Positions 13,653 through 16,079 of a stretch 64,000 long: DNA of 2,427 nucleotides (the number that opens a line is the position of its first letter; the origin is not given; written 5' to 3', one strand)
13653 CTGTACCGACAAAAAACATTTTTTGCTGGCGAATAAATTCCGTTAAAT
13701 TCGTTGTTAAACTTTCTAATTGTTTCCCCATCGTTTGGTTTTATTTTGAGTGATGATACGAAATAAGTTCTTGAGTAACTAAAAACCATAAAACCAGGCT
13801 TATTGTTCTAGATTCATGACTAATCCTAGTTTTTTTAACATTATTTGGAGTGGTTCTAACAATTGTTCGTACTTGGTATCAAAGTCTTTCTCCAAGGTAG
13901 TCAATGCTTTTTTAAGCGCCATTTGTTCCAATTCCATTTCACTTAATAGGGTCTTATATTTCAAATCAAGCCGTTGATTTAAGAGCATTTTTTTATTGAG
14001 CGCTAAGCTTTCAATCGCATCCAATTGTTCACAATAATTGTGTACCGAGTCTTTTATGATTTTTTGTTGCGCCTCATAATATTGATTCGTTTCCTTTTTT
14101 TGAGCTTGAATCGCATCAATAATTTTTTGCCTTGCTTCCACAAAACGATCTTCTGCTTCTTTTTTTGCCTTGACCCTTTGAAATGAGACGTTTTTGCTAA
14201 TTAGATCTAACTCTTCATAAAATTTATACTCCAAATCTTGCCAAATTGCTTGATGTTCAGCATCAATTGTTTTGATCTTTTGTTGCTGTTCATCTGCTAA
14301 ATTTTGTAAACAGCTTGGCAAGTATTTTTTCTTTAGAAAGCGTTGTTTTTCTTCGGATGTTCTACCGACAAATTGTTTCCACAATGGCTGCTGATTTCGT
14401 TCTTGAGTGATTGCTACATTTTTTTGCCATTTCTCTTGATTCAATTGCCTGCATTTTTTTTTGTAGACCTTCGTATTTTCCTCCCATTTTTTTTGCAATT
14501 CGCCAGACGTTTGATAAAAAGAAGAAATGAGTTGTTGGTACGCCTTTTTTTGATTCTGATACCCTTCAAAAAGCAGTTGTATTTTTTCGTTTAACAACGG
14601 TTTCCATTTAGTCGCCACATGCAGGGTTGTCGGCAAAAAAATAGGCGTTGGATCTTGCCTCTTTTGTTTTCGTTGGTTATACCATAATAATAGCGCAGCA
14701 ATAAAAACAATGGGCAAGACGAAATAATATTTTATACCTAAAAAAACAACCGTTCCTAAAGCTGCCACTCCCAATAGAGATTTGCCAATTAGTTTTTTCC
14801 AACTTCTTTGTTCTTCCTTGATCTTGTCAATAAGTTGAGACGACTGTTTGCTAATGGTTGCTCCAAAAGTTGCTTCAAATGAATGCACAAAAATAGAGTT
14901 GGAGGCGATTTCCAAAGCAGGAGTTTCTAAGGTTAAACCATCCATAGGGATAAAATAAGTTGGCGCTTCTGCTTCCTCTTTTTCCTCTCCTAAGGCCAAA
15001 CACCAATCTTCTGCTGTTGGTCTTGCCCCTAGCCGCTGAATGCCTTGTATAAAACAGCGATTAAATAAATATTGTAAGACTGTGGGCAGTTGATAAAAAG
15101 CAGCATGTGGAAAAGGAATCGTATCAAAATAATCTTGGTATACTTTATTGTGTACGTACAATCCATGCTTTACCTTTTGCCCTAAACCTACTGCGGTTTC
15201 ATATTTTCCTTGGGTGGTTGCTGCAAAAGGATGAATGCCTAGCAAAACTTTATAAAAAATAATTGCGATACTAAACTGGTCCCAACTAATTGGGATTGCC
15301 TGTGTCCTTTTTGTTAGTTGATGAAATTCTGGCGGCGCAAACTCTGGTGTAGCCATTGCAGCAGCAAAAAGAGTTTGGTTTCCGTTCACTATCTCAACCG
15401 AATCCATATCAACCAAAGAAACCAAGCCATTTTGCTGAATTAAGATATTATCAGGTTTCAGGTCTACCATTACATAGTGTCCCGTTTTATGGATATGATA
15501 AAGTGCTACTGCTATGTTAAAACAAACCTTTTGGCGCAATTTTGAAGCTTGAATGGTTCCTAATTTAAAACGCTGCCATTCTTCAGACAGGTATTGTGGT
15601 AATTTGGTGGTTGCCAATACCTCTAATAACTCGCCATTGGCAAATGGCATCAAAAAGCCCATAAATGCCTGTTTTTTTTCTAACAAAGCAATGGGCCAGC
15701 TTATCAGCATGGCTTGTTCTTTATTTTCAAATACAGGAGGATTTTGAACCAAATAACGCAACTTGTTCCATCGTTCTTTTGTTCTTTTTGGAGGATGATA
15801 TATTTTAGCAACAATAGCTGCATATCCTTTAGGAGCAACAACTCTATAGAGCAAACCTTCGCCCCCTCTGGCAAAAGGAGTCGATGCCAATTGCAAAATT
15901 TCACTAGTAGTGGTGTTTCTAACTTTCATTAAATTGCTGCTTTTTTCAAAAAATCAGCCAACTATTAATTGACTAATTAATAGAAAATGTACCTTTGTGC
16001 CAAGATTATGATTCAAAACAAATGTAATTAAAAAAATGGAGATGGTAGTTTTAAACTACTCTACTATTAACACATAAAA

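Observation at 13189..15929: Eukaryotic-like Ser/Thr kinase with TM segment and 300-aa coiled-coil tail, followed by a PNPOx-family gene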

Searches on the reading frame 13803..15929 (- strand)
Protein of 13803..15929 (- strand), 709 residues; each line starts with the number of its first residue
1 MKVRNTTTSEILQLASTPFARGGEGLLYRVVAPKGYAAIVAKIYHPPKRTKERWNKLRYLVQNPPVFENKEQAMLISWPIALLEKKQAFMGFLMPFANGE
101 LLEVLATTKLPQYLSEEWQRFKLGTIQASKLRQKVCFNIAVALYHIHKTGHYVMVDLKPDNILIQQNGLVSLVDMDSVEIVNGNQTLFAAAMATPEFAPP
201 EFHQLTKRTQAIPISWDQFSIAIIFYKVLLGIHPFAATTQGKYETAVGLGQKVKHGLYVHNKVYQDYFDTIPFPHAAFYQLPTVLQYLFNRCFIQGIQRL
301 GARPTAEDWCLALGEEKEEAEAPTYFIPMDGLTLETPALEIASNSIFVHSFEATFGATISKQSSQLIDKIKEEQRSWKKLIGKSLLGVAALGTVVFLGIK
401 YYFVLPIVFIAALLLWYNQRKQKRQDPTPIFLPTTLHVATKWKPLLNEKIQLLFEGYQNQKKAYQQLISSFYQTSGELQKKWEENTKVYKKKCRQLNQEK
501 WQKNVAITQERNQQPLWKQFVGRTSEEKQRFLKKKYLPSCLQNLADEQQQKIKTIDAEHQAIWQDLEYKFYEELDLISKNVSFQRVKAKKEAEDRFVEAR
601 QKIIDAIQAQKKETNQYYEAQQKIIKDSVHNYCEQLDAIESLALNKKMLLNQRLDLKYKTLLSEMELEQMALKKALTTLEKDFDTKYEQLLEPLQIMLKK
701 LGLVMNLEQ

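Call 3: search_protein_families(library=pfam, proteins=[window:13803-15929:-], max_evalue=1)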
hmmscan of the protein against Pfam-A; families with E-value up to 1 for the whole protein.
window:13803-15929:- (709 aa): 2 families
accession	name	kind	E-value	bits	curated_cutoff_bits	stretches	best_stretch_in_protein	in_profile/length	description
PF00069.31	Pkinase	-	2.1e-15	57.3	31.7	1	106-244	81-207/263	Protein kinase domain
PF18949.5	DUF5693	-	0.013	14.4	29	1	391-448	434-477/609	Family of unknown function (DUF5693)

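Call 4: search_protein_families(library=ncbifam, proteins=[window:13803-15929:-], max_evalue=1)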
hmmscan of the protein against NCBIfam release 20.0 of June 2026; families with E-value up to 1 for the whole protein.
window:13803-15929:- (709 aa): 11 families
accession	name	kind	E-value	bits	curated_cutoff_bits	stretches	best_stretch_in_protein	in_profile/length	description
NF038150.1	lanthi_synth_IV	equivalog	6.6e-09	34.6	650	1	130-241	298-402/851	class IV lanthionine synthetase LanL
NF047741.1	antiphage_MADS6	equivalog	3.7e-08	32.3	460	1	133-241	302-409/612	methylation-associated defense system protein kinase MAD6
NF038151.1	lanthi_synth_III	equivalog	5.7e-08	31.6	575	1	134-246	340-440/833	class III lanthionine synthetase LanKC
NF033483.0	PknB_PASTA_kin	equivalog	6e-06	25.6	450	1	135-238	112-211/563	Stk1 family PASTA domain-containing Ser/Thr kinase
NF052427.1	StpK7MSMEG_1200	equivalog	0.00046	18.8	900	1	133-239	111-213/601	serine/threonine protein kinase StpK7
NF047552.1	LIC_20245_11074_fam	subfamily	0.003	17.5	190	1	575-628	120-173/221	LIC_20245/LIC_11074 family protein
NF053615.1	SerThrKinAfsKStmc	equivalog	0.016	13.8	1300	1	135-234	117-212/809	protein serine/threonine kinase AfsK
NF038173.1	Gly_ox_CTQ_GoxA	equivalog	0.017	13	750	1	68-128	106-166/668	CTQ-dependent glycine oxidase GoxA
NF047765.1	LIC_13387_fam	subfamily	0.022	14.4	33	1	384-415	93-124/131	LIC_13387 family protein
NF047510.1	LIC_10190_fam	subfamily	0.028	13.2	100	1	353-423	15-79/424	LIC_10190 family membrane protein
NF005256.0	PRK06762.3-1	equivalog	0.045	13.9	160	1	331-379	12-61/67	hypothetical protein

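Call 5: search_protein_families(library=padloc, proteins=[window:13803-15929:-], max_evalue=1)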
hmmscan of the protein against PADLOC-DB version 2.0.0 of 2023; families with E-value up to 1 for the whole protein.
window:13803-15929:- (709 aa): 19 families
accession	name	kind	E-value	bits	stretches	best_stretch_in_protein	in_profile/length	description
PDLC04138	mad6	-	5.4e-11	40.1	1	94-237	131-258/659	mads_6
PDLC04054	PD-T4-6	-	2.8e-10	38.1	1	135-240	116-218/347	-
PDLC04053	PD-T4-6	-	1.6e-09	35.7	1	134-240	114-216/311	-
PDLC04042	PD-T4-6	-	6.3e-09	33.9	1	134-241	113-218/292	-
PDLC04064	PD-T4-6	-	1.4e-08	32.1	1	132-242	121-227/369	-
PDLC04060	PD-T4-6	-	9.9e-08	29.3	1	134-239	112-213/486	-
PDLC04043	PD-T4-6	-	2.4e-07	28.2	1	137-240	122-222/452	-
PDLC04039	PD-T4-6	-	4.2e-07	27.3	1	137-241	121-221/458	-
PDLC04047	PD-T4-6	-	9.7e-07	26.2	1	135-238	116-215/327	-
PDLC04048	PD-T4-6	-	1.9e-06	25.5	1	137-237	118-214/354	-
PDLC04052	PD-T4-6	-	4.2e-06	24.2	1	135-238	118-219/496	-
PDLC01088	C3a189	-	5.3e-05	19.9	1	134-238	100-211/840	kinase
PDLC04050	PD-T4-6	-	8.2e-05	19.7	1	139-238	172-269/480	-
PDLC04040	PD-T4-6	-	0.00018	18.4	1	134-238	106-208/547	-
PDLC04061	PD-T4-6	-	0.00046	17.8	1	138-239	128-227/510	-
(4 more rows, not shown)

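Call 6: find_homologous_proteins(query=window:13803-15929:-)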
Query window:13803-15929:- (709 aa): 301 proteins with E <= 0.001 among 8000 candidates; the best 120 are listed.
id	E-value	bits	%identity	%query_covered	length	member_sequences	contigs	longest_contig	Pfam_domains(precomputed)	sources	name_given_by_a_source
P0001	0.0e+0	1594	100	100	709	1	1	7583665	PF00069.32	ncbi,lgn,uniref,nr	ncbi:protein kinase domain-containing protein [Aureispira anguillae]|uniref:non-specific serine/thre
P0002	1.4e-235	802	54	100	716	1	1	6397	PF00069.32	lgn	-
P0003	1.3e-213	729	50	99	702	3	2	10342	PF00069.32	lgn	-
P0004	5.4e-213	727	50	98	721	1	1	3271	PF00069.32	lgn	-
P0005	1.4e-204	700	51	100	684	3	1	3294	PF00069.32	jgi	-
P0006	9.2e-203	694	48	99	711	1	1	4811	PF00069.32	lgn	-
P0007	5.8e-202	691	51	96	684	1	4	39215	PF00069.32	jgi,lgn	jgi:serine/threonine protein kinase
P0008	4.6e-200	685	52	96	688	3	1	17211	PF00069.32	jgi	jgi:serine/threonine protein kinase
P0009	6.7e-197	674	50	96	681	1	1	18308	PF00069.32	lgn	-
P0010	2.0e-196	673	50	97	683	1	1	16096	PF00069.32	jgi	jgi:serine/threonine protein kinase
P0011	2.6e-196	672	50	99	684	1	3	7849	PF21007.3,PF00069.32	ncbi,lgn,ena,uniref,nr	ncbi:MAG: Serine/threonine protein kinase [uncultured Aureispira sp.]|uniref:non-specific serine/thr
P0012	7.2e-196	671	50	96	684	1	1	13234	PF00069.32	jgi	jgi:serine/threonine protein kinase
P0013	9.1e-196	670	51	96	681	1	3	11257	PF00069.32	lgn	-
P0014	2.0e-195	669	50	96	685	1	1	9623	PF00069.32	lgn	-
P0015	2.5e-192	659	49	96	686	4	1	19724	PF00069.32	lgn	-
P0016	5.2e-190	651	47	94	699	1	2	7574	PF00069.32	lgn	-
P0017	2.6e-188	646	48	98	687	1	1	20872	PF00069.32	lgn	-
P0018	3.2e-182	626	48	96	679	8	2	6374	PF00069.32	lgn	-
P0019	1.9e-168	580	41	98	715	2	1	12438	PF00069.32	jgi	-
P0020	1.7e-166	574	44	89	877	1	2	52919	-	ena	-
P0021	1.4e-163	564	56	70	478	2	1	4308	PF00069.32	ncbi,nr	ncbi:MAG: hypothetical protein JKY03_05740, partial [Aureispira sp.]|nr:hypothetical protein [Aureis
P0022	5.4e-145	503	50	70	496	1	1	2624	PF00069.32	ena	-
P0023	2.9e-140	487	41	95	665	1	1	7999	PF00069.32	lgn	-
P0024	4.7e-134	467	50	55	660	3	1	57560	PF00069.32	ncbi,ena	-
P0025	1.5e-118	415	37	83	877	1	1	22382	-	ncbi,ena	-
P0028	5.9e-96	341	48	48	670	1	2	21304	PF00069.32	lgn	-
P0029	9.9e-95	337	49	47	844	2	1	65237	PF00069.32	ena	-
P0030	1.1e-93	333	49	44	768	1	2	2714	PF00069.32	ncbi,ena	-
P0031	2.8e-93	332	49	43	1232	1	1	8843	-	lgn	-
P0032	1.8e-92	329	50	43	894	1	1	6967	PF00069.32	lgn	-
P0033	2.3e-92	329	49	43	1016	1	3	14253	PF00069.32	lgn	-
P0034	4.8e-92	328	42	58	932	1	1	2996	PF00069.32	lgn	-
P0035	7.6e-92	327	47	46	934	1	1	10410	PF00069.32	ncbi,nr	ncbi:MAG: hypothetical protein MK212_13590 [Saprospiraceae bacterium]|nr:hypothetical protein [Sapro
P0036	1.9e-91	326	49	48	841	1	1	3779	PF00069.32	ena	-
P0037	4.5e-91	324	40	58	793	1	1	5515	PF00069.32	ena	-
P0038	5.1e-91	324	50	44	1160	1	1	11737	PF00069.32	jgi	-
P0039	1.7e-90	323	51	44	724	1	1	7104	PF00069.32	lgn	-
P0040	4.2e-90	321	48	43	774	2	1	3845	PF00069.32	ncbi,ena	-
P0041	6.0e-90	321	46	47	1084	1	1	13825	PF00069.32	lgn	-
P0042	2.6e-89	319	41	59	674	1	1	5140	PF00069.32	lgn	-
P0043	4.7e-89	318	45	49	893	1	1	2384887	PF00069.32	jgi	jgi:serine/threonine protein kinase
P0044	9.5e-89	317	43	47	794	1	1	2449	PF00069.32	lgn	-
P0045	1.3e-88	316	47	43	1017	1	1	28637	PF00069.32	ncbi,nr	ncbi:MAG: hypothetical protein GY810_13005 [Aureispira sp.]|nr:hypothetical protein [Aureispira sp.]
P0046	4.3e-88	315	38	57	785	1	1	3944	PF00069.32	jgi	-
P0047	5.4e-88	314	40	59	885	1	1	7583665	PF00069.32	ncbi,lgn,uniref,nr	ncbi:protein kinase domain-containing protein [Aureispira anguillae]|uniref:Protein kinase domain-co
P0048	6.5e-88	314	40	56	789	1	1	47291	PF00069.32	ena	-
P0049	9.0e-88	314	47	41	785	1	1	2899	PF00069.32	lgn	-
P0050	1.3e-87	313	47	44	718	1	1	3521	PF00069.32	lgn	-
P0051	2.6e-87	312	47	42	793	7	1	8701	PF00069.32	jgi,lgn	jgi:DNA-binding helix-hairpin-helix protein with protein kinase domain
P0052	4.1e-87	311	44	46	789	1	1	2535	PF00069.32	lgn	-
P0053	5.5e-87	311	46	45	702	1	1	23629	PF00069.32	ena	-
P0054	7.2e-87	311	37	74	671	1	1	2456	PF00069.32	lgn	-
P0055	2.0e-86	309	43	56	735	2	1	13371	PF00069.32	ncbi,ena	-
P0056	2.7e-86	309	41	57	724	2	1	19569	PF00069.32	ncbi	-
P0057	1.2e-85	307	44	46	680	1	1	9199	PF00069.32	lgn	-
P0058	1.2e-85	307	47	43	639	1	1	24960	PF00069.32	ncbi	-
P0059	1.4e-85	306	45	47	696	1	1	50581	PF00069.32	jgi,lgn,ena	-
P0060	4.0e-85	305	46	44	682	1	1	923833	PF00069.32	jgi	jgi:serine/threonine protein kinase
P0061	4.1e-85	305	40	52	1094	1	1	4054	PF00069.32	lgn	-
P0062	4.2e-85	305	46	44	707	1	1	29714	PF00069.32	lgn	-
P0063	6.3e-85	304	45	43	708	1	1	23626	PF00069.32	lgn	-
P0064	8.4e-85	304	43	47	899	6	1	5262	PF00069.32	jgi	jgi:hypothetical protein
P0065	9.0e-85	304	50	42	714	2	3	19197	PF00069.32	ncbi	-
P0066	1.9e-84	303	47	43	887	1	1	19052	PF00069.32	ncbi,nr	ncbi:MAG: hypothetical protein GY810_02700 [Aureispira sp.]|nr:hypothetical protein [Aureispira sp.]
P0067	3.4e-84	302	43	46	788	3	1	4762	PF00069.32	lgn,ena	-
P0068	3.6e-84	302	47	43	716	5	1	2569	PF00069.32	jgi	jgi:serine/threonine protein kinase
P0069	6.1e-84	301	46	46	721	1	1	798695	PF00069.32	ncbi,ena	-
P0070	8.8e-84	300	47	43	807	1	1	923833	PF00069.32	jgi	jgi:serine/threonine protein kinase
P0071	9.8e-84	300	45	44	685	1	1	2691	PF00069.32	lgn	-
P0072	1.2e-83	300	48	43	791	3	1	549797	PF00069.32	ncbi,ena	-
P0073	2.1e-83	299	49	43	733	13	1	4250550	PF00069.32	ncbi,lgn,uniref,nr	ncbi:protein kinase domain-containing protein [Saprospira grandis]|uniref:protein kinase domain-cont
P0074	2.2e-83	299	43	46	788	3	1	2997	PF00069.32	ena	-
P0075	2.2e-83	299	37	60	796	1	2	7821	PF00069.32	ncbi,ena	-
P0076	3.9e-83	298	45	43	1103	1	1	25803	PF00069.32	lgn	-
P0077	5.8e-83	298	45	44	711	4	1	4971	PF00069.32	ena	-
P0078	6.2e-83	298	38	58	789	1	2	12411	PF00069.32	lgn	-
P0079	6.3e-83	298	46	43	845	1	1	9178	PF00069.32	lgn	-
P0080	8.2e-83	297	44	46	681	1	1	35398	PF00069.32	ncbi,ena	-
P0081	8.5e-83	297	48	43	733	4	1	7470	PF00069.32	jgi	-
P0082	3.2e-82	295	42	47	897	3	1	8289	PF00069.32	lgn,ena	-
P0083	3.2e-82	295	45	44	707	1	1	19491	PF00069.32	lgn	-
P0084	1.2e-81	293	40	52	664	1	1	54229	PF00069.32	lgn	-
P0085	1.7e-81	293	43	52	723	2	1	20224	PF00069.32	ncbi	ncbi:MAG: hypothetical protein AB8E82_00160 [Aureispira sp.]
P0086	2.3e-81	292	48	43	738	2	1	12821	PF00069.32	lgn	-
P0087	2.6e-81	292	44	43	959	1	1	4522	PF00069.32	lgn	-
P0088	4.4e-81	291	44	44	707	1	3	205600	PF00069.32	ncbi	ncbi:MAG: protein kinase domain-containing protein [Aureispira sp.]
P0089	7.3e-81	291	47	43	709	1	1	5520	PF00069.32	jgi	-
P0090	8.8e-81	290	45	44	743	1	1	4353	PF00069.32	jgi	-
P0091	9.3e-81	290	46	44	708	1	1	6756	PF00069.32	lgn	-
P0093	1.2e-80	290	46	41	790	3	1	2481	PF00069.32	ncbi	ncbi:MAG: protein kinase domain-containing protein, partial [Saprospiraceae bacterium]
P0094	5.7e-80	288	44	43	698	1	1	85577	PF00069.32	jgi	jgi:serine/threonine protein kinase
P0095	9.0e-80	287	46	43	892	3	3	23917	PF00069.32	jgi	jgi:serine/threonine protein kinase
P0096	3.5e-79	285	45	43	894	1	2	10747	PF00069.32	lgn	-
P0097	4.1e-79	285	43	43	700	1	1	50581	PF00069.32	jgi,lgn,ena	-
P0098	5.2e-79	285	45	43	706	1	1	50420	PF00069.32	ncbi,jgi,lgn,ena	jgi:DNA-binding helix-hairpin-helix protein with protein kinase domain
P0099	2.3e-78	283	43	43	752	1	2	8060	PF00069.32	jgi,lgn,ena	-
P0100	2.6e-78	282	39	57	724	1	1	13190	PF00069.32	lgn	-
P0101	2.7e-78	282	45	43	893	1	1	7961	PF00069.32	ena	-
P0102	4.7e-78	281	43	43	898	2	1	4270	PF00069.32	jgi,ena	jgi:serine/threonine protein kinase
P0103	9.4e-78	280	46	43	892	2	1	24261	PF00069.32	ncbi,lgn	ncbi:MAG: hypothetical protein AB8E82_08365 [Aureispira sp.]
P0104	1.4e-77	280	43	44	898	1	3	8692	PF00069.32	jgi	-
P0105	2.4e-77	279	47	42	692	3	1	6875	PF00069.32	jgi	jgi:DNA-binding helix-hairpin-helix protein with protein kinase domain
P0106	2.4e-77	279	45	43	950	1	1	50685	PF00069.32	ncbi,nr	ncbi:MAG: hypothetical protein MK212_01130 [Saprospiraceae bacterium]|nr:hypothetical protein [Sapro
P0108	5.5e-77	278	38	58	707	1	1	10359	PF00069.32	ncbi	-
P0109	1.5e-76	277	44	43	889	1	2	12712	PF00069.32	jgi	-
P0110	1.7e-76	276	40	49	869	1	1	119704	PF00069.32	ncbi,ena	-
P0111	2.9e-76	276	44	43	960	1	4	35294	PF00069.32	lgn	-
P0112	2.9e-76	276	43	47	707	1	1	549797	PF00069.32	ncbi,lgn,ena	-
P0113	3.2e-76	275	44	43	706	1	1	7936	PF00069.32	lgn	-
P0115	7.8e-76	274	44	44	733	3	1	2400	PF00069.32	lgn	-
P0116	1.0e-75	274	43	43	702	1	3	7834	PF00069.32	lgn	-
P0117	1.8e-75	273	37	56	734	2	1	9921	PF00069.32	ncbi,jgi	jgi:serine/threonine protein kinase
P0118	1.8e-75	273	43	43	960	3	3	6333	PF00069.32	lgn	-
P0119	3.1e-75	272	42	43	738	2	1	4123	PF00069.32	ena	-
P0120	6.4e-75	271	44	43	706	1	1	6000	PF00069.32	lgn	-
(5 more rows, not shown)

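Call 7: search_solved_structures(query=window:13803-15929:-, max_evalue=0.01, show_alignments=2)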
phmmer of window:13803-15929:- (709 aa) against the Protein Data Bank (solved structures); distinct sequences matched with E-value up to 0.01: 232 (the best 60 are shown).
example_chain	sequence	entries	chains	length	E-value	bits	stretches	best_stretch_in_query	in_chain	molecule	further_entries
3qfv_A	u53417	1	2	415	3.6e-08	35.6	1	139-238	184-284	CDC42BPB protein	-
4uak_A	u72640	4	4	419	3.7e-08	35.6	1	139-238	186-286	Serine/threonine-protein kinase MRCK beta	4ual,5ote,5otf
3tku_A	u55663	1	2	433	3.8e-08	35.5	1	139-238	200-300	Serine/threonine-protein kinase MRCK beta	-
4aw2_A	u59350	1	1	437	5.2e-08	35.1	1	138-238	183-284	SERINE/THREONINE-PROTEIN KINASE MRCK ALPHA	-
7que_A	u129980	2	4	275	2.2e-06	29.7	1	138-251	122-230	Serine/threonine-protein kinase 17A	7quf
3ubd_A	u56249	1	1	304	9.1e-06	27.6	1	138-240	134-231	Ribosomal protein S6 kinase alpha-3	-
4el9_A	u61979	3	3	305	9.2e-06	27.6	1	138-240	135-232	Ribosomal protein S6 kinase alpha-3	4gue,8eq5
7opo_A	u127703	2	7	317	9.9e-06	27.5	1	138-240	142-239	Ribosomal protein S6 kinase alpha-3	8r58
8xfy_A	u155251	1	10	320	1e-05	27.5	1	138-240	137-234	Ribosomal protein S6 kinase alpha-3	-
4nus_A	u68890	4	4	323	1e-05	27.5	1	138-240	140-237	Ribosomal protein S6 kinase alpha-3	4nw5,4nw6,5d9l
3g51_A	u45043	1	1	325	1e-05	27.4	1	138-240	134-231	Ribosomal protein S6 kinase alpha-3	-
5d9k_A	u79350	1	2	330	1.1e-05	27.4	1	138-240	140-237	Ribosomal protein S6 kinase alpha-3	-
6bdl_A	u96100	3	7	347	1.2e-05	27.3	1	139-238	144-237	cGMP-dependent protein kinase 1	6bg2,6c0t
1fot_A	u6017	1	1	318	1.4e-05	27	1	138-245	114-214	CAMP-DEPENDENT PROTEIN KINASE TYPE 1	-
2vd5_A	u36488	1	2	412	1.5e-05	26.9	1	136-240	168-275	DMPK PROTEIN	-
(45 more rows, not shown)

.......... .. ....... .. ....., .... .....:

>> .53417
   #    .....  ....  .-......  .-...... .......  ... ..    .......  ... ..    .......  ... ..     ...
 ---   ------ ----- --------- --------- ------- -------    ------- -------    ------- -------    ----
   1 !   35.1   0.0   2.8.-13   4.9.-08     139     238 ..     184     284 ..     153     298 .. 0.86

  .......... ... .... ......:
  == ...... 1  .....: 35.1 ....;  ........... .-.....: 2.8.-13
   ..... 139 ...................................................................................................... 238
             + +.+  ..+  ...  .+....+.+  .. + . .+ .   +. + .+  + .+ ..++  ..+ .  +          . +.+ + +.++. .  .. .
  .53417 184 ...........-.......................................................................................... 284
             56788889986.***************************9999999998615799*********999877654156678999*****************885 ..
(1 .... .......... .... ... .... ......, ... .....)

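Call 13: find_encoding_contigs(protein=P0007, flank=8000, max_places=3)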
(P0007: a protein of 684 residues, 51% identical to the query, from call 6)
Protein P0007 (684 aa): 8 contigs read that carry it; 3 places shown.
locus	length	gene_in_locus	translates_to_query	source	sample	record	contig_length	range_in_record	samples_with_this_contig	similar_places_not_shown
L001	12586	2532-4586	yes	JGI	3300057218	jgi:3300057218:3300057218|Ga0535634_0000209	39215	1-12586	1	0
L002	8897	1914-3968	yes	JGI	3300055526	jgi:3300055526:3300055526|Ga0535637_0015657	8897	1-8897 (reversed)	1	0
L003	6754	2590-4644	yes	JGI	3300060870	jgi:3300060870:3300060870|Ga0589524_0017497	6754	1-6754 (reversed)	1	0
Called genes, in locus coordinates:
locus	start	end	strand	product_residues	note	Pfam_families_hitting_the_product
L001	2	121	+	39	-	?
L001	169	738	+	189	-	-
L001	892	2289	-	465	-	PF00890:FAD_binding_2, PF01134:GIDA (weak), PF01262:AlaDh_PNT_C (faint), PF07992:Pyr_redox_2, PF12831:FAD_oxidored, PF13738:Pyr_redox_3, PF00070:Pyr_redox, PF02852:Pyr_redox_dim, +4 more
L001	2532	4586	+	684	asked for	PF00069:Pkinase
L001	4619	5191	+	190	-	PF01243:PNPOx_N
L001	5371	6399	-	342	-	PF01209:Ubie_methyltran (weak), PF13847:Methyltransf_31, PF08241:Methyltransf_11, PF08242:Methyltransf_12 (weak), PF13649:Methyltransf_25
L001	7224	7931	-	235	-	PF02224:Cytidylate_kin, PF13189:Cytidylate_kin2, PF13238:AAA_18 (weak)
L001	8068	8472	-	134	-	PF25056:DUF7793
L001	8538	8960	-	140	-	PF25056:DUF7793 (weak)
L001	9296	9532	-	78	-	-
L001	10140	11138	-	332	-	PF00535:Glycos_transf_2, PF13641:Glyco_tranf_2_3 (faint)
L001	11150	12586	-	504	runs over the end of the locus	-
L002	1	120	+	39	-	?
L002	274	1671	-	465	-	PF00890:FAD_binding_2, PF01134:GIDA (weak), PF01262:AlaDh_PNT_C (faint), PF07992:Pyr_redox_2, PF12831:FAD_oxidored, PF13738:Pyr_redox_3, PF00070:Pyr_redox, PF02852:Pyr_redox_dim, +4 more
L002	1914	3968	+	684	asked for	PF00069:Pkinase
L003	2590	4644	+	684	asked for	PF00069:Pkinase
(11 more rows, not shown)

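Call 14: find_encoding_contigs(protein=P0019, flank=6000, max_places=2)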
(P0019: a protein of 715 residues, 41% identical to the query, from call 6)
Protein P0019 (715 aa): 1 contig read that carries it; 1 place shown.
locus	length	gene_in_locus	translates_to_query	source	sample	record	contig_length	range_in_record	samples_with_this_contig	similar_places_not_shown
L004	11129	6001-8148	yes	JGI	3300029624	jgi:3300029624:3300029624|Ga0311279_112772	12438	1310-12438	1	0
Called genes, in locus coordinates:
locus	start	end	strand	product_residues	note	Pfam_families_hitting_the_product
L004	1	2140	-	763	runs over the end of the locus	PF00324:AA_permease, PF13520:AA_permease_2, PF21555:CCC_C_1st_pro, PF21554:CCC_C_2nd_pro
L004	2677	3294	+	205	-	PF00293:NUDIX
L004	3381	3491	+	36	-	-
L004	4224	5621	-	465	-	PF00890:FAD_binding_2 (weak), PF01134:GIDA (weak), PF01266:DAO (faint), PF07992:Pyr_redox_2, PF12831:FAD_oxidored, PF13738:Pyr_redox_3, PF00070:Pyr_redox, PF02852:Pyr_redox_dim, +3 more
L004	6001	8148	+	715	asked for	PF00069:Pkinase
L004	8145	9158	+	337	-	PF01075:Glyco_transf_9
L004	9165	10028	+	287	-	-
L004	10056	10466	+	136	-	-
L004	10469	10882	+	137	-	-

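Call 15: find_encoding_contigs(protein=P0023, flank=6000, max_places=2)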
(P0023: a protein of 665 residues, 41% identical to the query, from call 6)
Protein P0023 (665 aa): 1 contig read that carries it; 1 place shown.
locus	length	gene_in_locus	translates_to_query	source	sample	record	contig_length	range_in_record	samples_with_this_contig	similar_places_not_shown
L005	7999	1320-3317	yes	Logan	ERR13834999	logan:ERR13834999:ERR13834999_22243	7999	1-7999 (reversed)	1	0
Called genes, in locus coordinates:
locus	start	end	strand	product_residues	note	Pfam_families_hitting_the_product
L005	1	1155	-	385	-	?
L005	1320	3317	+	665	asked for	PF00069:Pkinase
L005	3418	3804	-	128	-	-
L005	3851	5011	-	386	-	PF00691:OmpA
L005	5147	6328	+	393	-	PF03372:Exo_endo_phos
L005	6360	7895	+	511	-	-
